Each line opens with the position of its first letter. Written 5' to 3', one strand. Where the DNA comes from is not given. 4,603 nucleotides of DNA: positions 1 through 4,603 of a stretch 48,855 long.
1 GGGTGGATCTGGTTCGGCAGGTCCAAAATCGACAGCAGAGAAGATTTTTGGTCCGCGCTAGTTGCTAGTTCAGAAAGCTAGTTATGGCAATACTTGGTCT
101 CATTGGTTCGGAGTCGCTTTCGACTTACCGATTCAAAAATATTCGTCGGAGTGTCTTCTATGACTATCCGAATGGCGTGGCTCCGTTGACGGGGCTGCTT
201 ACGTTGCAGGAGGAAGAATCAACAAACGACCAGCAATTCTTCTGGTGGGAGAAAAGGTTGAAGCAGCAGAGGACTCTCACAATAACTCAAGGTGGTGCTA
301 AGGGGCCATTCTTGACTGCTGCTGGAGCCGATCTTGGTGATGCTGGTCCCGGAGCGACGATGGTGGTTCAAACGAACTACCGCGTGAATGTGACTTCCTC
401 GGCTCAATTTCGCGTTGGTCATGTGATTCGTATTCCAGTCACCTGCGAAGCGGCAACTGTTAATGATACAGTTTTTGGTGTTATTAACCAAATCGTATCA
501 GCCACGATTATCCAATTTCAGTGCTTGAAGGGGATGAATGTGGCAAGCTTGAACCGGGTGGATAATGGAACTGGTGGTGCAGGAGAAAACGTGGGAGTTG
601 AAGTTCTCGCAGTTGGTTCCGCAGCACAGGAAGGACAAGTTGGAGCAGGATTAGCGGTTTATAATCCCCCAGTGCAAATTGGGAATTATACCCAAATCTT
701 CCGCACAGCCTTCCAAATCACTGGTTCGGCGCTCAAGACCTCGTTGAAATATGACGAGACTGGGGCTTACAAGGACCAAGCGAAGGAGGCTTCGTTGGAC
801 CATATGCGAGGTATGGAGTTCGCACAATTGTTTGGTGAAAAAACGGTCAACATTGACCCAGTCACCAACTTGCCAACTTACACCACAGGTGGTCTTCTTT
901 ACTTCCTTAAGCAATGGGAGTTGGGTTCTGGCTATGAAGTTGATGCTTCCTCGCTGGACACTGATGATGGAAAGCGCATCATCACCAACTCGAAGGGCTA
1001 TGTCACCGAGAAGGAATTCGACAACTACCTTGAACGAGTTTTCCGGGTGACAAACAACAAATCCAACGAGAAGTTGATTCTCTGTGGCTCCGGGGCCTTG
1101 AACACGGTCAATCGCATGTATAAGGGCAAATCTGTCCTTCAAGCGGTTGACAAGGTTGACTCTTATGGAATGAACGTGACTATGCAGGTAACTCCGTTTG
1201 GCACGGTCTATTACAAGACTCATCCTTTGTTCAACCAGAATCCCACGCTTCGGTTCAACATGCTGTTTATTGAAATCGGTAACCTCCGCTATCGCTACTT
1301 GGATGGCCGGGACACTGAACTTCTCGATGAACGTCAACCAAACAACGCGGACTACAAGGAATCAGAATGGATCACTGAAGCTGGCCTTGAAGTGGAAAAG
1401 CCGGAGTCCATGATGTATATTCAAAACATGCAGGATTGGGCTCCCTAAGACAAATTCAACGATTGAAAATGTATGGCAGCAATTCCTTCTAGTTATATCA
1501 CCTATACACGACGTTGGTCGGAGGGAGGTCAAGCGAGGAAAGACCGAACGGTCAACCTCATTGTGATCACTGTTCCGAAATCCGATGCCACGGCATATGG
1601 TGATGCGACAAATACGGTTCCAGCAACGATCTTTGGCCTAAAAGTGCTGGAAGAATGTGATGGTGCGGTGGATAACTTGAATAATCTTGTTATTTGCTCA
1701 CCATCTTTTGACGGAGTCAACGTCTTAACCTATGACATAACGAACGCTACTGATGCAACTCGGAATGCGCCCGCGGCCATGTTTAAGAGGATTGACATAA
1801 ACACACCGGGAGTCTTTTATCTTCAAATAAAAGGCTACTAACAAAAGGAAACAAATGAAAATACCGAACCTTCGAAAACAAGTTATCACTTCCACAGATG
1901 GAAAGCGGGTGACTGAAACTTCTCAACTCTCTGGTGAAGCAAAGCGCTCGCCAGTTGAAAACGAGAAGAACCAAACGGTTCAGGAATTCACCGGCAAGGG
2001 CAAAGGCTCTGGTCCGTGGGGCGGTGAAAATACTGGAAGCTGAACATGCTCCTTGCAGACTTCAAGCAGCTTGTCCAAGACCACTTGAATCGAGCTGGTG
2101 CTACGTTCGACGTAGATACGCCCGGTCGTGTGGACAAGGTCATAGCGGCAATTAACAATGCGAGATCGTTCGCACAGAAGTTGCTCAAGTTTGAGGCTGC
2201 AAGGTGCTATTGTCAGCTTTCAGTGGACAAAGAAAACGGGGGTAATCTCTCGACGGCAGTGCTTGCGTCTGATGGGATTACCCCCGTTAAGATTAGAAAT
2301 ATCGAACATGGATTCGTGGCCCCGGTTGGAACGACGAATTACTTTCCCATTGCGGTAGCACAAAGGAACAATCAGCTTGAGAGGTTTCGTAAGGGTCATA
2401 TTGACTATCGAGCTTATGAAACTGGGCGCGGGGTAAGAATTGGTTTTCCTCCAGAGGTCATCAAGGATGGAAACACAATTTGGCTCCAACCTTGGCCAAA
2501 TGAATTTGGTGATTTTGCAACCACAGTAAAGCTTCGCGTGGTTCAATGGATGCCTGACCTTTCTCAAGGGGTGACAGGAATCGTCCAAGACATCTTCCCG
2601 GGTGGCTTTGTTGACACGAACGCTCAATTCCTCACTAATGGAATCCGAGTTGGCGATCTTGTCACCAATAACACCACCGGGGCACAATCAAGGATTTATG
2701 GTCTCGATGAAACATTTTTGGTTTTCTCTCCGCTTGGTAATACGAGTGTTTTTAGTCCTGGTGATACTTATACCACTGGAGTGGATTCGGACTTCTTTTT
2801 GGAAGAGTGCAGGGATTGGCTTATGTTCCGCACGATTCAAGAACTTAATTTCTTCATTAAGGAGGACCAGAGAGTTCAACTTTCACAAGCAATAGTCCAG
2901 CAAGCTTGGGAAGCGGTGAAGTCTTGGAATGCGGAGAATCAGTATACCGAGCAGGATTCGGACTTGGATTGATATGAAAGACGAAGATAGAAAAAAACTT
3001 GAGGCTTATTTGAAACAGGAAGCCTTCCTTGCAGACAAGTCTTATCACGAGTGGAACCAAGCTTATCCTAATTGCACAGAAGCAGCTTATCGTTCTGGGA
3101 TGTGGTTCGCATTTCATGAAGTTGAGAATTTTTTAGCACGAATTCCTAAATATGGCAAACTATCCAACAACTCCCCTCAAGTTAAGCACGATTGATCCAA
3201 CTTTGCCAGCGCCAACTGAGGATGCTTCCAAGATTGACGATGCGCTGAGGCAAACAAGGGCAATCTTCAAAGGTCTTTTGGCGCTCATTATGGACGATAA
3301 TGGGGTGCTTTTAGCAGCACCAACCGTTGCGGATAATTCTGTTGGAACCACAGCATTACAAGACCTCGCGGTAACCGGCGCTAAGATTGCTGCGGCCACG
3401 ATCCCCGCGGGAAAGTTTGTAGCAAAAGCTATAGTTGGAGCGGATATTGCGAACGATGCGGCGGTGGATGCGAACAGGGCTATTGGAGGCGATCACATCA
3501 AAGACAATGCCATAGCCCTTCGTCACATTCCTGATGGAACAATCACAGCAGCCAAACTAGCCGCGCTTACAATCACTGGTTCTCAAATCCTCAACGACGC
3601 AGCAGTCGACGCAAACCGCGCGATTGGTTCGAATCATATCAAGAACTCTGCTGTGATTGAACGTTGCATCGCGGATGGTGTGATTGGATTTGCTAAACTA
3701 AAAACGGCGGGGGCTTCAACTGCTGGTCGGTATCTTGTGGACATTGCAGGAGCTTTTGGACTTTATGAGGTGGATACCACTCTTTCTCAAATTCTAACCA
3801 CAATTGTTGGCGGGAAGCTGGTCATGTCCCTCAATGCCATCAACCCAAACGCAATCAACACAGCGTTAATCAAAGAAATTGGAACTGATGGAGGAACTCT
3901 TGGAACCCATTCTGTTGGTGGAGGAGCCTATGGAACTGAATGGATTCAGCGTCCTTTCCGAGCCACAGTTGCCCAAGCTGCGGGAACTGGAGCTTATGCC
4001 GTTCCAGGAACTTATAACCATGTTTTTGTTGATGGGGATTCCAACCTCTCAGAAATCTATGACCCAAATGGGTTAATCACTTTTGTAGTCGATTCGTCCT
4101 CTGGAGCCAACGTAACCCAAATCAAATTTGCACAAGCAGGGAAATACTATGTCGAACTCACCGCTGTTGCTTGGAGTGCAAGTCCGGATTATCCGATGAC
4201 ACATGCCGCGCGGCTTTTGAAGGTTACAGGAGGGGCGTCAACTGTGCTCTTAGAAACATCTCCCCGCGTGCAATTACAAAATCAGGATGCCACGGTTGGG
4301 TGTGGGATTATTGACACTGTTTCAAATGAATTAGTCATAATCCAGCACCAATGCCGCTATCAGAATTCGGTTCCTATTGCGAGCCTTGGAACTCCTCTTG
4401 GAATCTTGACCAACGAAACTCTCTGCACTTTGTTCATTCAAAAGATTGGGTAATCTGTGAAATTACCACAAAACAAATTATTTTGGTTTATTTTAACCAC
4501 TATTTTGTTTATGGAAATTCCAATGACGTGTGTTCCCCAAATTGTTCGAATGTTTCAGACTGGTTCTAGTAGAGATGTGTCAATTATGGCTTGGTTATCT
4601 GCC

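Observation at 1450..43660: A 23-bp start-associated palindrome (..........-NNN-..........) marks ten gene junctions on both transcription arms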

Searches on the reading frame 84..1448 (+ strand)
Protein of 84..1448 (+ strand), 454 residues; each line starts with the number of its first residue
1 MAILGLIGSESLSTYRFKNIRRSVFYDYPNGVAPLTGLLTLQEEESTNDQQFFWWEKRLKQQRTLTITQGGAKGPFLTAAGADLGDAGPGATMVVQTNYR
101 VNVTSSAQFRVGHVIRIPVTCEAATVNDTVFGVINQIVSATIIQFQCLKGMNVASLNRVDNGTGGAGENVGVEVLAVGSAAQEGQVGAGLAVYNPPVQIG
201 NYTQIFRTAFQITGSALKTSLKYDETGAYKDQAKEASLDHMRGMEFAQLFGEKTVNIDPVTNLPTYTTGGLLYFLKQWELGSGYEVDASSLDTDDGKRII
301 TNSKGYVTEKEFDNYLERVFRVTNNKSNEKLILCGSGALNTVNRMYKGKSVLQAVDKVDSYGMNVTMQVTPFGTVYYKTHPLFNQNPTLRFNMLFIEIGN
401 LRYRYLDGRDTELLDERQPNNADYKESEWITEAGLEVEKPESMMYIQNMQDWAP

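Call 10: search_protein_families(library=phrogs, proteins=[window:84-1448:+], max_evalue=0.001)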
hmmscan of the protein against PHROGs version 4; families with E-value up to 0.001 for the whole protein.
window:84-1448:+ (454 aa): 1 family
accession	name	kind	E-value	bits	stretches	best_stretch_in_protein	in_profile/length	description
phrog_1328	-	head and packaging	1.7e-26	94.6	1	42-448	43-305/583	major head protein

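Call 35: list_cluster_members(proteins=[window:84-1448:+, window:45719-47710:+, window:17997-20543:-, window:36921-38441:+, window:36948-38441:+, window:10018-16914:+])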
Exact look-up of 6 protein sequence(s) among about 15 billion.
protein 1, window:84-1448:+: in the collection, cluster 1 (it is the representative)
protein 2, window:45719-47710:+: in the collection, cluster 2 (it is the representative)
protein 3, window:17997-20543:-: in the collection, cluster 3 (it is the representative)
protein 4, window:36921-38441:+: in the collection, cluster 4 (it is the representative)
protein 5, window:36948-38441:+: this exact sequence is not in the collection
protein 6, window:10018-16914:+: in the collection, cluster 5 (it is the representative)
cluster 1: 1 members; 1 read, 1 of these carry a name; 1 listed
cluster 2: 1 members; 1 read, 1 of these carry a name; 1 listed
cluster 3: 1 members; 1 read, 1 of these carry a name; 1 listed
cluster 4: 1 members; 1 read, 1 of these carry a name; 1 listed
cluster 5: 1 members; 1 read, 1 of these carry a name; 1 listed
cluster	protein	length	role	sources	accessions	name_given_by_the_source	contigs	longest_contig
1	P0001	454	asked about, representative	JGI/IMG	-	hypothetical protein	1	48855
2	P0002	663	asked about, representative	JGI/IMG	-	hypothetical protein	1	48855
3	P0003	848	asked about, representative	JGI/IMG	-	DNA polymerase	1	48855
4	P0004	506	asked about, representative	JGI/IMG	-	hypothetical protein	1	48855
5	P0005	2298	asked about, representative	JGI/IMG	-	hypothetical protein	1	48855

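Call 36: find_encoding_contigs(protein=P0001, flank=1000, max_places=3)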
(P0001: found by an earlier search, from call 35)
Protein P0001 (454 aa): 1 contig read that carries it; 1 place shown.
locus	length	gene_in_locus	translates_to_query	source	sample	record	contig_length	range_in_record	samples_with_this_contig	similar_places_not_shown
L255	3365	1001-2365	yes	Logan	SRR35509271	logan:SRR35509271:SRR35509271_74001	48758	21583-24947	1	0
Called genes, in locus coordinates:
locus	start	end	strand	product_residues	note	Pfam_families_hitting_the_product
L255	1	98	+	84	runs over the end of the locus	-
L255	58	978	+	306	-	-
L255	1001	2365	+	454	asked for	PF17236:SU10_MCP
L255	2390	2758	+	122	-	-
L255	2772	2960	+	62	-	-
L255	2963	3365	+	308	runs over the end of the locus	-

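Call 41: find_homologous_proteins(query=P0001, max_evalue=1e-20)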
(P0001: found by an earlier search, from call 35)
Query P0001 (454 aa): 1055 proteins with E <= 1e-20 among 8000 candidates; the best 120 are listed.
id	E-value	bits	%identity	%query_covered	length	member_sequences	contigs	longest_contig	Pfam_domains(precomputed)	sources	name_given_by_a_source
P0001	0.0e+0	1029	100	100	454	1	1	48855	PF17236.9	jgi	jgi:hypothetical protein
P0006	1.4e-206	705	69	100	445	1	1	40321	PF17236.9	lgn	-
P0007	9.9e-184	629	63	99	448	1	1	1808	PF17236.9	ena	-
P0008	4.6e-183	627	64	100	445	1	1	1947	PF17236.9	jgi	jgi:hypothetical protein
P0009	1.3e-182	626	64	100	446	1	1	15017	PF17236.9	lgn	-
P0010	8.1e-180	617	67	91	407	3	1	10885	PF17236.9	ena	-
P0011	2.2e-179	615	63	100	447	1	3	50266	PF17236.9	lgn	-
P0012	1.2e-178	613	61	100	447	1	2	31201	PF17236.9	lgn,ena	-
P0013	8.6e-173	593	60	100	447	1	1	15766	PF17236.9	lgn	-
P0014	5.8e-168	577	59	100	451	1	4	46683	PF17236.9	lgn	-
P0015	4.2e-164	565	62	90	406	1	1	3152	PF17236.9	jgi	jgi:hypothetical protein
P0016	4.1e-153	529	53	100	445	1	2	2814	PF17236.9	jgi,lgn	-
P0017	1.0e-151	524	55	100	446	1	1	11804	PF17236.9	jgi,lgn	jgi:hypothetical protein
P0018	2.5e-151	523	54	100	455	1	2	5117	PF17236.9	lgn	-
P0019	3.5e-151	522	54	100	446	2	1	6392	PF17236.9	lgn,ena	-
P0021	4.4e-151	522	54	100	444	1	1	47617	PF17236.9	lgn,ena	-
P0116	6.7e-133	462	52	100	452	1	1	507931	PF17236.9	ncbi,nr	ncbi:MAG: DUF5309 domain-containing protein [Verrucomicrobiae bacterium]|nr:DUF5309 domain-containin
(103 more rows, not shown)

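Call 42: find_encoding_contigs(protein=P0006, flank=10000, max_places=2)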
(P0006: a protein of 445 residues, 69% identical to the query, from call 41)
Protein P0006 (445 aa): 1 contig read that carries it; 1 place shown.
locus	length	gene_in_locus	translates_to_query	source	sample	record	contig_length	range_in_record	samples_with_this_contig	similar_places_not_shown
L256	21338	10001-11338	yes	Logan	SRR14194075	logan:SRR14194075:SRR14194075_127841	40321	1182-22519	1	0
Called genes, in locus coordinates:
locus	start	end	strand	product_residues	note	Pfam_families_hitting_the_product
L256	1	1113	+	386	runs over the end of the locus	-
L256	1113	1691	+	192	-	-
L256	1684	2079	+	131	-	-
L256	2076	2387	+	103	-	-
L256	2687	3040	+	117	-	-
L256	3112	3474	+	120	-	-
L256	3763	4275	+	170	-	-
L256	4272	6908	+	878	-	-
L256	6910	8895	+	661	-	PF16510:P22_portal (faint), PF23899:SU10_portal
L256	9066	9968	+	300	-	-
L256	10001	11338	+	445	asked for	PF17236:SU10_MCP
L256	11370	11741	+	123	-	-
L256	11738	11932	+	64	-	-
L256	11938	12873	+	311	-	-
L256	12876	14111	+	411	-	-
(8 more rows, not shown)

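Call 43: find_encoding_contigs(protein=P0011, flank=10000, max_places=2)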
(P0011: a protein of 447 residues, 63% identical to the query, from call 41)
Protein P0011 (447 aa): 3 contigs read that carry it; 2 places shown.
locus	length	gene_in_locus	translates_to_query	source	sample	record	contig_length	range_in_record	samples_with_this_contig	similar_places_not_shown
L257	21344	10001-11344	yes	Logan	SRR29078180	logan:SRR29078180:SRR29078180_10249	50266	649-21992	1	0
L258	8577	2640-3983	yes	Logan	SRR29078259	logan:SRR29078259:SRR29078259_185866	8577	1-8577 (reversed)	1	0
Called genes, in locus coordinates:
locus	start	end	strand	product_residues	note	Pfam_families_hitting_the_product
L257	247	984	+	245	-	-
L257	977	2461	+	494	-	-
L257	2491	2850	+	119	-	-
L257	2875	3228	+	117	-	-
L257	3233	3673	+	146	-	-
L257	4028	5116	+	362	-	-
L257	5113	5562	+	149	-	PF00072:Response_reg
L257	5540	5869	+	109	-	-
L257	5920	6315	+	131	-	-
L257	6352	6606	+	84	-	-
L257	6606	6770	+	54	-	-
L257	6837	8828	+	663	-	PF23899:SU10_portal, PF16510:P22_portal (weak)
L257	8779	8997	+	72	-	-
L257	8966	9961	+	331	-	-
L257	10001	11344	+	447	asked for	PF17236:SU10_MCP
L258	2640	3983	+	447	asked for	PF17236:SU10_MCP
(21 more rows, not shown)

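Call 44: find_encoding_contigs(protein=P0014, flank=10000, max_places=2)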
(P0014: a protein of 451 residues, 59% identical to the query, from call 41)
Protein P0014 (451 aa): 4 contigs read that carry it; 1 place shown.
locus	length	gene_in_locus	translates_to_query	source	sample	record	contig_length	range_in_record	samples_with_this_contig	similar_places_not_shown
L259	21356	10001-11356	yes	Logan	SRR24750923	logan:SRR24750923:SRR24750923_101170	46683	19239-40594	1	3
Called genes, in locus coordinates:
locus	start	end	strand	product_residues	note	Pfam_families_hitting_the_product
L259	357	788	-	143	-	-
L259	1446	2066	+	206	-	PF13384:HTH_23 (faint)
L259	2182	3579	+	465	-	-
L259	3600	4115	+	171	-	-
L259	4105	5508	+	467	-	PF13385:Laminin_G_3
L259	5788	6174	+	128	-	PF18022:Lectin_C_term (weak)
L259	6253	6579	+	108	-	-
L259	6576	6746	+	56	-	-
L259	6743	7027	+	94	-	-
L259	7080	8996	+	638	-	PF23899:SU10_portal (weak), PF16510:P22_portal (weak)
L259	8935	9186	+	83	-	-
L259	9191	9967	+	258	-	-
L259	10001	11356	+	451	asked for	PF17236:SU10_MCP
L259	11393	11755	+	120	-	-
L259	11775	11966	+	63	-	-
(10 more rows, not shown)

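Call 48: find_homologous_proteins(query=P0003, max_evalue=1e-30)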
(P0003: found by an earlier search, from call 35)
Query P0003 (848 aa): 414 proteins with E <= 1e-30 among 8000 candidates; the best 120 are listed.
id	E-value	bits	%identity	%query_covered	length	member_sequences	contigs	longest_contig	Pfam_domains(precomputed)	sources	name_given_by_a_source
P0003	0.0e+0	2012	100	100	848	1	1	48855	PF03167.26,PF00476.27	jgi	jgi:DNA polymerase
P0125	0.0e+0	1138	58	99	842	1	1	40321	PF01612.27,PF03167.26,PF00476.27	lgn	-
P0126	0.0e+0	1106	56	99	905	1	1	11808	PF03167.26,PF00476.27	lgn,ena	-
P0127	0.0e+0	1069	55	97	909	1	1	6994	PF03167.26,PF00476.27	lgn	-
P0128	0.0e+0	1047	55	98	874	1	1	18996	PF01612.27,PF03167.26,PF00476.27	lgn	-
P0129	0.0e+0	1033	55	98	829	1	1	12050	PF03167.26,PF00476.27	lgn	-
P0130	1.4e-293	995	54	98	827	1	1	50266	PF03167.26,PF00476.27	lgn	-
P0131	1.4e-292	991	53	98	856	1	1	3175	PF01612.27,PF03167.26,PF00476.27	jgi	jgi:uracil-DNA glycosylase family 4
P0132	1.8e-274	931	50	99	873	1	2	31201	PF01612.27,PF03167.26,PF00476.27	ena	-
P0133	4.2e-273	927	51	98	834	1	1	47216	PF03167.26,PF00476.27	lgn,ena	-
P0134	2.6e-267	908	50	98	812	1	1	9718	PF03167.26,PF00476.27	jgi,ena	-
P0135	7.4e-219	747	44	98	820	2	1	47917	PF01612.27,PF03167.26,PF00476.27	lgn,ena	-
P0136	7.2e-215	734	44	97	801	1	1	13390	PF03167.26,PF00476.27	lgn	-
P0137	3.2e-212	725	44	97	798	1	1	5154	PF01612.27,PF03167.26,PF00476.27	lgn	-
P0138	2.8e-209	716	44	98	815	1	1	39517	PF03167.26,PF00476.27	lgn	-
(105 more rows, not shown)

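Call 49: find_encoding_contigs(protein=P0125, flank=10000, max_places=1)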
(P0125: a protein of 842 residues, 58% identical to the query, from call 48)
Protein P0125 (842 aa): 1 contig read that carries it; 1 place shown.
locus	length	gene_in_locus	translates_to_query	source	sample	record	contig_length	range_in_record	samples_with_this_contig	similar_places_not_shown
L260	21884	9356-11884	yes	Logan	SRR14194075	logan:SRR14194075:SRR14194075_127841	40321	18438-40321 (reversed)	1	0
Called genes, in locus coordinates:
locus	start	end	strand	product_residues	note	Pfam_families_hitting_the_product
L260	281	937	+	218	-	-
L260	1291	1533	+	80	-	-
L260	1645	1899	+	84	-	-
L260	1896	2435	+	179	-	-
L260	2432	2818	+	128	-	-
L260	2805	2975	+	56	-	-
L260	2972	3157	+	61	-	-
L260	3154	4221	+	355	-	PF12705:PDDEXK_1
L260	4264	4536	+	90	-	-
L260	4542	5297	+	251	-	PF13479:AAA_24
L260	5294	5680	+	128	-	-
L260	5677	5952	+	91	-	PF14216:DUF4326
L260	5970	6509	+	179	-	-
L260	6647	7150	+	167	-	-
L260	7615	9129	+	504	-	PF02195:ParB_N (weak), PF01555:N6_N4_Mtase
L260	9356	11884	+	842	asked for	PF03167:UDG, PF01612:DNA_pol_A_exo1 (faint), PF00476:DNA_pol_A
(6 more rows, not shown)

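Call 50: find_encoding_contigs(protein=P0130, flank=10000, max_places=1)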
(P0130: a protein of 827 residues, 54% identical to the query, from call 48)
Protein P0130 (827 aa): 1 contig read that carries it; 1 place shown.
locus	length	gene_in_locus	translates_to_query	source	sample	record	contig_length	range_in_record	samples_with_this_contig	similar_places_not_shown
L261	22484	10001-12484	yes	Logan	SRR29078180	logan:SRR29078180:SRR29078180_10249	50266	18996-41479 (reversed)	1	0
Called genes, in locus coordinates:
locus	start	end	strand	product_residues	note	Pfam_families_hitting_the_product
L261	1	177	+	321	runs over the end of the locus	PF12705:PDDEXK_1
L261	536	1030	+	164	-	-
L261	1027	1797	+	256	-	PF13479:AAA_24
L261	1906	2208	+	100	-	-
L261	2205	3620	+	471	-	PF05970:PIF1 (faint), PF13604:AAA_30, PF13245:AAA_19, PF01443:Viral_helicase1 (faint), PF13538:UvrD_C_2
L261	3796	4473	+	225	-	-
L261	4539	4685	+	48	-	-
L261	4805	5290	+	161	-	-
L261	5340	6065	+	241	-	PF02511:Thy1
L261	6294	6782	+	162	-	-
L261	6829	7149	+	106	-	PF13392:HNH_3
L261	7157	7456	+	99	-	-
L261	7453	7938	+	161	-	PF01503:PRA-PH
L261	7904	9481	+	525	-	PF02195:ParB_N, PF01555:N6_N4_Mtase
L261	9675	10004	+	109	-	PF05551:zf-His_Me_endon (weak), PF13392:HNH_3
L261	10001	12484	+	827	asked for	PF03167:UDG, PF00476:DNA_pol_A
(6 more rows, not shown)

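Call 53: find_encoding_contigs(protein=P0012, flank=10000, max_places=1)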
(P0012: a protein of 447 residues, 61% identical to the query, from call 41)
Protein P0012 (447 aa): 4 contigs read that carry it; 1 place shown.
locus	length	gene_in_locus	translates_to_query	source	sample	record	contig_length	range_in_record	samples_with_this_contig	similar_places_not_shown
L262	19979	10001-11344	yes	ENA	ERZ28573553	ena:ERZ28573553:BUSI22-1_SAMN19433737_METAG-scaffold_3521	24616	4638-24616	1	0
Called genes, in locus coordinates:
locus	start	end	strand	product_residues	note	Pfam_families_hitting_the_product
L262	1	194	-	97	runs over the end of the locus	-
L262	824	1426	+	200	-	-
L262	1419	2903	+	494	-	-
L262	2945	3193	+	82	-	-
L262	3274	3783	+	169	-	PF13313:DUF4082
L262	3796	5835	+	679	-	PF12708:Pect-lyase_RHGA_epim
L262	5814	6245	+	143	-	-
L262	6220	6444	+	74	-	-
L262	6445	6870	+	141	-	-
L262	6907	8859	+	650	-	PF23899:SU10_portal, PF16510:P22_portal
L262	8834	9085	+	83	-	-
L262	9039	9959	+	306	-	-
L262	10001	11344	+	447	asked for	PF17236:SU10_MCP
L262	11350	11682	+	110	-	-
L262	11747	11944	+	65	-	-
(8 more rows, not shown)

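Call 54: find_encoding_contigs(protein=P0021, flank=10000, max_places=1)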
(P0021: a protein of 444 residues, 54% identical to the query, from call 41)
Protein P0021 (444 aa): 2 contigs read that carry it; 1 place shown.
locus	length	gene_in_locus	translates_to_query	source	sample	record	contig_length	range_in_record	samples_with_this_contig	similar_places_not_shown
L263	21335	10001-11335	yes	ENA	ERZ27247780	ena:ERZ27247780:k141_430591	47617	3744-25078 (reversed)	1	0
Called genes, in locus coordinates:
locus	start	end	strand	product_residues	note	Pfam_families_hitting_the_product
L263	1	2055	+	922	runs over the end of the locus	PF02927:CelD_N (weak), PF00759:Glyco_hydro_9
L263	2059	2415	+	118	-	-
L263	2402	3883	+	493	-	-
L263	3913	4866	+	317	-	-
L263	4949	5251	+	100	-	-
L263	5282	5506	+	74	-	-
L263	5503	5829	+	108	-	-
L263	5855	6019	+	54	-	-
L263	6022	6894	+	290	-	PF01832:Glucosaminidase (weak)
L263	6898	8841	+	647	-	PF23899:SU10_portal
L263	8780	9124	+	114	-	-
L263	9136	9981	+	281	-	-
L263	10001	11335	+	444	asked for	PF17236:SU10_MCP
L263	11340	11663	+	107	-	-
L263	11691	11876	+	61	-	-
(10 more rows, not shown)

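Call 55: find_encoding_contigs(protein=P0116, flank=10000, max_places=1)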
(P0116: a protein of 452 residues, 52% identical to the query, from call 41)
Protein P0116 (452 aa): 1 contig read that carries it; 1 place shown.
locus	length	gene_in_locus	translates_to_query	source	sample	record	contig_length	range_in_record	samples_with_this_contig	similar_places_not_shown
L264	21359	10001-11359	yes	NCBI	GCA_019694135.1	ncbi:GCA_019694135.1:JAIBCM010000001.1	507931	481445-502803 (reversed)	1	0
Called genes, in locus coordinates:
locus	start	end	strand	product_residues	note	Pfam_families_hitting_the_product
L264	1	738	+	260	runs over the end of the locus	-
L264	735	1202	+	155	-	-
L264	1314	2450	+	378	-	-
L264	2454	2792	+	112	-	-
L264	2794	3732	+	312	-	PF05345:He_PIG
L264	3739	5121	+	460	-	PF00386:C1q (weak)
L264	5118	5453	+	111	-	-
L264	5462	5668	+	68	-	PF23987:Phage_holin_10 (weak)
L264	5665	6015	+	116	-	-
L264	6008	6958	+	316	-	-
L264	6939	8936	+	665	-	PF23899:SU10_portal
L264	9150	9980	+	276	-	-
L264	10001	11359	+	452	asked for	PF17236:SU10_MCP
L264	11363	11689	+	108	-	-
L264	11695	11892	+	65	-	-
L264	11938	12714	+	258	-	-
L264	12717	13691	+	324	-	-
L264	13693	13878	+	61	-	-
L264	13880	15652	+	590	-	-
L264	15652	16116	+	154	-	-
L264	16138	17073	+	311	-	-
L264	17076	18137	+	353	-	-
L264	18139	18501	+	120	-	-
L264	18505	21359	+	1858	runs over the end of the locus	-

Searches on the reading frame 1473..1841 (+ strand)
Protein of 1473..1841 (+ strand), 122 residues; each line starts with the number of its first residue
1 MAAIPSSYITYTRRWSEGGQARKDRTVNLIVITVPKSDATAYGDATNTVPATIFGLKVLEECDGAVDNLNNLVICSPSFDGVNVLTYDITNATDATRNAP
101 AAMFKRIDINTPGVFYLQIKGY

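Call 10: search_protein_families(library=phrogs, proteins=[window:1473-1841:+], max_evalue=0.001)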
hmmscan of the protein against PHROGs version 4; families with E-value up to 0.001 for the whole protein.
window:1473-1841:+ (122 aa): 0 families

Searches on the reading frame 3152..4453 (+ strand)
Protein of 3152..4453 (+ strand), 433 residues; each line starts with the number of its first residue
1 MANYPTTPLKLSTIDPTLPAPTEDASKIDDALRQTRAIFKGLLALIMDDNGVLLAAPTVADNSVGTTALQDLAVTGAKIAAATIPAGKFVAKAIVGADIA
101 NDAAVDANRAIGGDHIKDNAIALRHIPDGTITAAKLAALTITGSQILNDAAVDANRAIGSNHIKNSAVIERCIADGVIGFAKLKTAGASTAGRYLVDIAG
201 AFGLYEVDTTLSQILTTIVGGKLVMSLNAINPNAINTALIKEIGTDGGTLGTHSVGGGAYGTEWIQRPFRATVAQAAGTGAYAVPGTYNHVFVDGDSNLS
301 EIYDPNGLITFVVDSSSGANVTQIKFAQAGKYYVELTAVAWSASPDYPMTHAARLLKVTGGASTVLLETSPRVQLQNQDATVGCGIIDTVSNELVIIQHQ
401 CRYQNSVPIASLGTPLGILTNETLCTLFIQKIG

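Call 10: search_protein_families(library=phrogs, proteins=[window:3152-4453:+], max_evalue=0.001)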
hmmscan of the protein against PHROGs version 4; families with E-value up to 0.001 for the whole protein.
window:3152-4453:+ (433 aa): 2 families
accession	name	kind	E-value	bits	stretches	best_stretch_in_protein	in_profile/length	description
phrog_892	-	tail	2.3e-12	47.3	2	47-103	333-389/782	tail fiber protein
phrog_13518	-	unknown function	2.7e-08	33.3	1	57-241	170-343/1230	-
